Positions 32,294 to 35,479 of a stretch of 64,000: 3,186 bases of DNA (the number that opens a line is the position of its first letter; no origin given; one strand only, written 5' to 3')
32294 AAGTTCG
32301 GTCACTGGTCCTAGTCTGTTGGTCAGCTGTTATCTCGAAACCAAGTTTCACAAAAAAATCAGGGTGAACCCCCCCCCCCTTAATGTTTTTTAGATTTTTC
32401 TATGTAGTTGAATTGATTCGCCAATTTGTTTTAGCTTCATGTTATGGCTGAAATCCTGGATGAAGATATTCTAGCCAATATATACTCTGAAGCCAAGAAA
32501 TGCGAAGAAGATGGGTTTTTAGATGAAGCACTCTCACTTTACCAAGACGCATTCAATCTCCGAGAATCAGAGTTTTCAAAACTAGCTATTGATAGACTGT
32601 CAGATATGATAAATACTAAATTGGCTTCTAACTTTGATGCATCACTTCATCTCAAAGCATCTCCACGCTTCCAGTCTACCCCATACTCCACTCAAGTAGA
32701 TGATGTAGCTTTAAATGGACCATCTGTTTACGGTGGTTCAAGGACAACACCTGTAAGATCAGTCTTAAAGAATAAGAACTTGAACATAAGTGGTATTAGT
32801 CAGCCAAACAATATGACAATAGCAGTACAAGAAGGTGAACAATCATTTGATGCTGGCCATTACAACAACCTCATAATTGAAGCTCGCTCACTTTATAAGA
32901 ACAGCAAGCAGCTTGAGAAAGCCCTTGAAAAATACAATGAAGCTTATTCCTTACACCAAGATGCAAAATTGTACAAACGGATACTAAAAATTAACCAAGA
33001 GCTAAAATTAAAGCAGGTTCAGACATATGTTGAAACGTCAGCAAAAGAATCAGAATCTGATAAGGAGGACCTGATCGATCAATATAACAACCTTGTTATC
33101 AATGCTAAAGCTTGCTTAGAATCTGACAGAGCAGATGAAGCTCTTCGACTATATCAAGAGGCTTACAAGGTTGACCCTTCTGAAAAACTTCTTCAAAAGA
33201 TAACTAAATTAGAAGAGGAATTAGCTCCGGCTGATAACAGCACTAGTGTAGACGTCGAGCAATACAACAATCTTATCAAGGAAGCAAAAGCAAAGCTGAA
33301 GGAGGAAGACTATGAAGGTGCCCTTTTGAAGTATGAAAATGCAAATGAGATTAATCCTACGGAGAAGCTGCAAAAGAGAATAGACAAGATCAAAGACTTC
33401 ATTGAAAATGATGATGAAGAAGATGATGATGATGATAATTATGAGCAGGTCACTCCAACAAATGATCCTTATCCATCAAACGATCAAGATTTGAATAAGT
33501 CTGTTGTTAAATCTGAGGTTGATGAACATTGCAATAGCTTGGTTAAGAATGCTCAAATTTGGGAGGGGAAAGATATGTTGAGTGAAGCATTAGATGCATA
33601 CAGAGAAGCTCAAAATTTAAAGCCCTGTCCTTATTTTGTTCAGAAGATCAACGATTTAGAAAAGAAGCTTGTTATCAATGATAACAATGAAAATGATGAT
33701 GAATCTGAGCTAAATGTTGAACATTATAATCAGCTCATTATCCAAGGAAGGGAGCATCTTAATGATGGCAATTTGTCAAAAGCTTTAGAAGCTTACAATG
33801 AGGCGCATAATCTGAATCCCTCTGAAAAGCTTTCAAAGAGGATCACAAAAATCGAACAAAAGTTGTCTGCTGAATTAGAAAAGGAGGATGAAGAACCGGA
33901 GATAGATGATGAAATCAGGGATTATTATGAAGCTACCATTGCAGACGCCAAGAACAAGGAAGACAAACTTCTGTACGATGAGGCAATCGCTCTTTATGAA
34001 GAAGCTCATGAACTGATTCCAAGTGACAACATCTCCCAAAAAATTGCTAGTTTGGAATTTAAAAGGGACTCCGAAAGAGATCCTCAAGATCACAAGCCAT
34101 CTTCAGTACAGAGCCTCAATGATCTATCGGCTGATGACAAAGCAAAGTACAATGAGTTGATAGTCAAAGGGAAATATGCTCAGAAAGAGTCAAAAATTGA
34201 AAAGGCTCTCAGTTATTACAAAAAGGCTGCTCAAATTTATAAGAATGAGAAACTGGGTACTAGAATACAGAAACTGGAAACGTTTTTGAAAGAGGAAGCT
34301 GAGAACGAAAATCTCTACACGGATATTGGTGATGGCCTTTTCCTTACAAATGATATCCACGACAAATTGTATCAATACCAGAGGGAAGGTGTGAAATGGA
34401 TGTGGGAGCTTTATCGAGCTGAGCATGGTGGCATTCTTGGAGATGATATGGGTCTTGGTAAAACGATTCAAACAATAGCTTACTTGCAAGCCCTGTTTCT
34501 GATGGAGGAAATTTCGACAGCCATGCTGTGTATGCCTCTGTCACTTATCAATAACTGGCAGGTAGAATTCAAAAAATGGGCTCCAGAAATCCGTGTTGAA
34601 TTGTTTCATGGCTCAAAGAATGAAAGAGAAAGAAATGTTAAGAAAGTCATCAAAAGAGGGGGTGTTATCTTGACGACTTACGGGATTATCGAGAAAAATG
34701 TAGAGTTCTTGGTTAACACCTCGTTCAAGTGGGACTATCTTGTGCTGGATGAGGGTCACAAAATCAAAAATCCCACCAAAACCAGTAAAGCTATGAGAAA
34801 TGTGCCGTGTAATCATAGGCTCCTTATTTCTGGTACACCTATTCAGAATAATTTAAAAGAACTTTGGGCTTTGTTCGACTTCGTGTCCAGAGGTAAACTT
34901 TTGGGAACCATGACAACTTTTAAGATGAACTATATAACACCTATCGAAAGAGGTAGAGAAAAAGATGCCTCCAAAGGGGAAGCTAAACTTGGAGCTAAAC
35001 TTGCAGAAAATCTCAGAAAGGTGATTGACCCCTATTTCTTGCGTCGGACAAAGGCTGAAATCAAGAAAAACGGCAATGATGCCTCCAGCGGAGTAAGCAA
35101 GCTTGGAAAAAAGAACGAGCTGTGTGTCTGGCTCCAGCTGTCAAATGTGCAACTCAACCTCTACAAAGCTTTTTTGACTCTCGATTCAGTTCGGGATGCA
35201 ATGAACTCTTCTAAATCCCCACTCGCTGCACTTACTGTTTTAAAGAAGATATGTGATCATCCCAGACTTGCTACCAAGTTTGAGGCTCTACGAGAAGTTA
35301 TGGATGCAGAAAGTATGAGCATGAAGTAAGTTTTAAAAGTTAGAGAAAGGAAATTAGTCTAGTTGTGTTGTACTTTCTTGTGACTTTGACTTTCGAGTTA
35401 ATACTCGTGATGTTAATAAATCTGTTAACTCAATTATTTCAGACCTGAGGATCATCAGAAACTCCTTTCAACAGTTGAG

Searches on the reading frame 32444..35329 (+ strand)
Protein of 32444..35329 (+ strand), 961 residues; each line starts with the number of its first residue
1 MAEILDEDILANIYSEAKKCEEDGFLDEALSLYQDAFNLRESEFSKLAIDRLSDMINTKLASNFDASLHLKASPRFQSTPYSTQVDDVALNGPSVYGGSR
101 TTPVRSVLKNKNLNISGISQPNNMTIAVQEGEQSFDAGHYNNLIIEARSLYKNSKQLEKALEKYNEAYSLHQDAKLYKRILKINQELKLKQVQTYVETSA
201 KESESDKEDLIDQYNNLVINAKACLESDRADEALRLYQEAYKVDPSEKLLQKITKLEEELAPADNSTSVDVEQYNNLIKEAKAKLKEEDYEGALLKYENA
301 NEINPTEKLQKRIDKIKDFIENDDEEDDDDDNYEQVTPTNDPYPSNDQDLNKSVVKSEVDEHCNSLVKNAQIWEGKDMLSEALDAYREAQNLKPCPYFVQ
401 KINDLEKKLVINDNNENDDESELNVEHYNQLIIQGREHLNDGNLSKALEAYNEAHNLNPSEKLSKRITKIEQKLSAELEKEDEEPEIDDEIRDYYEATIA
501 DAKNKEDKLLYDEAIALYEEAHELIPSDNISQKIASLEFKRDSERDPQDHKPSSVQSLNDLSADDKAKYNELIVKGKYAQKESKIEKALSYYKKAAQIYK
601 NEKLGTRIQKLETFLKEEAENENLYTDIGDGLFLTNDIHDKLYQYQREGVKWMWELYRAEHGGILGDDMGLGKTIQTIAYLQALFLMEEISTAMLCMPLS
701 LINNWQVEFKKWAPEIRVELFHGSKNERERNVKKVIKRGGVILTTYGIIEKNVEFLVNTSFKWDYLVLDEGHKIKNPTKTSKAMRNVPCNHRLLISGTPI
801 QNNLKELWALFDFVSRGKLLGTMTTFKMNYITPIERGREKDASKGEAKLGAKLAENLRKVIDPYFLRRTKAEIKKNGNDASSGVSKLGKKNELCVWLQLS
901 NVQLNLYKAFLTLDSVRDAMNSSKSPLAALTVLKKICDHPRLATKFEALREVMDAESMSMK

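Call 6: search_protein_families(library=pfam, proteins=[window:32444-35329:+], max_evalue=0.01)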
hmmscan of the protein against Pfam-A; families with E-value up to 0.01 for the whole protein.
window:32444-35329:+ (961 aa): 9 families
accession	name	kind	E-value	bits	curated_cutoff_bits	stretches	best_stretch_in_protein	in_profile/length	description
PF00176.29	SNF2-rel_dom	-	3.4e-70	236.9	24.9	1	645-942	1-290/290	SNF2-related domain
PF07719.23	TPR_2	-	1.7e-14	53.1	27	1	434-460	7-33/34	Tetratricopeptide repeat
PF04851.21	ResIII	-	3.3e-09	37.3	22.5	1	641-800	3-163/164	Type III restriction enzyme, res subunit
PF13428.12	TPR_14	-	3.1e-07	30.9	23.5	0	221-249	8-36/44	Tetratricopeptide repeat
PF00270.35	DEAD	-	8.8e-07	29.2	26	1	668-806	22-166/167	DEAD/DEAH box helicase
PF13424.12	TPR_12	-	3.2e-06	27.7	30.1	0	221-244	52-75/77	Tetratricopeptide repeat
PF00515.34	TPR_1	-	8.5e-06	25.8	27.8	0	435-460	8-33/34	Tetratricopeptide repeat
PF13414.12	TPR_11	-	2.7e-05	24.2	26.8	0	440-460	6-26/42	TPR repeat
PF04212.24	MIT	-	0.0026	18.3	30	0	13-38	7-32/66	MIT (microtubule interacting and transport) domain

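Call 7: find_homologous_proteins(query=window:32444-35329:+, max_evalue=1e-20)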
Query window:32444-35329:+ (961 aa): 26 proteins with E <= 1e-20 among 8000 candidates.
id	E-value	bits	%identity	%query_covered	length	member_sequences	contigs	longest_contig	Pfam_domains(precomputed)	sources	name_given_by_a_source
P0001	0.0e+0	2018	95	100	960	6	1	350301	PF00270.36,PF13414.13,PF00176.30,PF00515.35,PF13424.13,PF13428.13,PF07719.24,PF04851.22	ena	-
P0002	0.0e+0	1673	81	100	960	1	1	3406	PF00270.36,PF13414.13,PF00176.30,PF00515.35,PF04212.25,PF13424.13,PF13176.13,PF13428.13,PF07719.24,PF04851.22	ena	-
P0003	0.0e+0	1664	80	100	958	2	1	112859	PF14559.13,PF00270.36,PF13414.13,PF00176.30,PF00515.35,PF04212.25,PF13428.13,PF07719.24,PF04851.22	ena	-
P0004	0.0e+0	1649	78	100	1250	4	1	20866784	PF00270.36,PF00176.30,PF00515.35,PF00271.38,PF13428.13,PF07719.24,PF04851.22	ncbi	ncbi:hypothetical protein ACHWQZ_G011223 [Mnemiopsis leidyi]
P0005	0.0e+0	1501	73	100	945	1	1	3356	PF00270.36,PF00176.30,PF04212.25,PF13428.13,PF07719.24,PF04851.22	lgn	-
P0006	0.0e+0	1133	61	92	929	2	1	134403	PF00176.30,PF00515.35,PF13424.13,PF13432.13,PF13428.13,PF13181.13,PF07719.24,PF04851.22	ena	-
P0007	2.9e-77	279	46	33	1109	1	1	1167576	PF00176.30,PF11496.15,PF00271.38,PF04851.22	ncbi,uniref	ncbi:Protein CHROMATIN REMODELING 24 [Cardamine amara subsp. amara]|uniref:Protein CHROMATIN REMODEL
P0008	2.3e-74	269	29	64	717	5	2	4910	PF03704.24,PF00515.35,PF04212.25,PF13424.13,PF13432.13,PF13428.13,PF07719.24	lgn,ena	-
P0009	5.7e-52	195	37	22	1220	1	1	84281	PF00176.30,PF25875.1,PF00271.38,PF04851.22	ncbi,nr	ncbi:hypothetical protein HKX48_000055 [Thoreauomyces humboldtii]|nr:hypothetical protein HKX48_0000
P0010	7.4e-51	192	35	33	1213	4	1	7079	PF00176.30,PF25875.1,PF00271.38,PF04851.22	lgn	-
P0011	1.1e-48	184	34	33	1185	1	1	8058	PF00176.30,PF00271.38,PF04851.22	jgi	-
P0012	4.0e-37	146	36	32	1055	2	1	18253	PF00176.30,PF00271.38,PF08455.16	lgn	-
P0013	3.7e-36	143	34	32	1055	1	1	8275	PF00176.30,PF16203.12,PF00271.38,PF08455.16,PF04851.22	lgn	-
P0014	1.1e-35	141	34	31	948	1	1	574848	PF00176.30,PF12419.14,PF00271.38,PF04851.22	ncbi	ncbi:MAG: DEAD/DEAH box helicase [Myxococcota bacterium]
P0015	9.2e-34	135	33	31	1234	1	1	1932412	PF00270.36,PF00176.30,PF00271.38,PF08455.16,PF04851.22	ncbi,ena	-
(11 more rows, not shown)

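Call 10: find_encoding_contigs(protein=P0001, flank=10000, max_places=4)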
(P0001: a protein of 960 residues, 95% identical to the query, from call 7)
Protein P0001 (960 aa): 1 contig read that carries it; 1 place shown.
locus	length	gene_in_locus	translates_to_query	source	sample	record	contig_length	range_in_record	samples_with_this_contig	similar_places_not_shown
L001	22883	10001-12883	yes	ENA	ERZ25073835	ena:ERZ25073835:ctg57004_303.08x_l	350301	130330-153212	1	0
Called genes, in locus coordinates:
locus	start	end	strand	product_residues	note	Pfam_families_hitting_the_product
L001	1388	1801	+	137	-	-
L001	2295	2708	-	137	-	-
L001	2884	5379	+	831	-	PF00078:RVT_1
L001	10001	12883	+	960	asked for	PF00515:TPR_1 (faint), PF07719:TPR_2 (faint), PF13414:TPR_11 (faint), PF13424:TPR_12 (faint), PF13428:TPR_14 (faint), PF00176:SNF2-rel_dom, PF00270:DEAD, PF04851:ResIII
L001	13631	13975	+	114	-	-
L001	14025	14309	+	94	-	-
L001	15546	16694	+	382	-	-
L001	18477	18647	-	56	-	-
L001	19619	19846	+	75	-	-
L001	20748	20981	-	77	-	-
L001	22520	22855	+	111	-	-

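Call 11: find_encoding_contigs(protein=P0004, flank=10000, max_places=3)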
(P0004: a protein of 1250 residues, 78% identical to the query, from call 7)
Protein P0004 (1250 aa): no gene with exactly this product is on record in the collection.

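Call 41: find_encoding_contigs(protein=window:32444-35329:+, flank=2000, max_places=3)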
Protein window:32444-35329:+ (961 aa): no gene with exactly this product is on record in the collection.
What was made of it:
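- Tried and rejected: Exact-product look-ups of the window's SNF2 ORF and of the Mnemiopsis protein P0004 were not on record (calls 11, 41).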
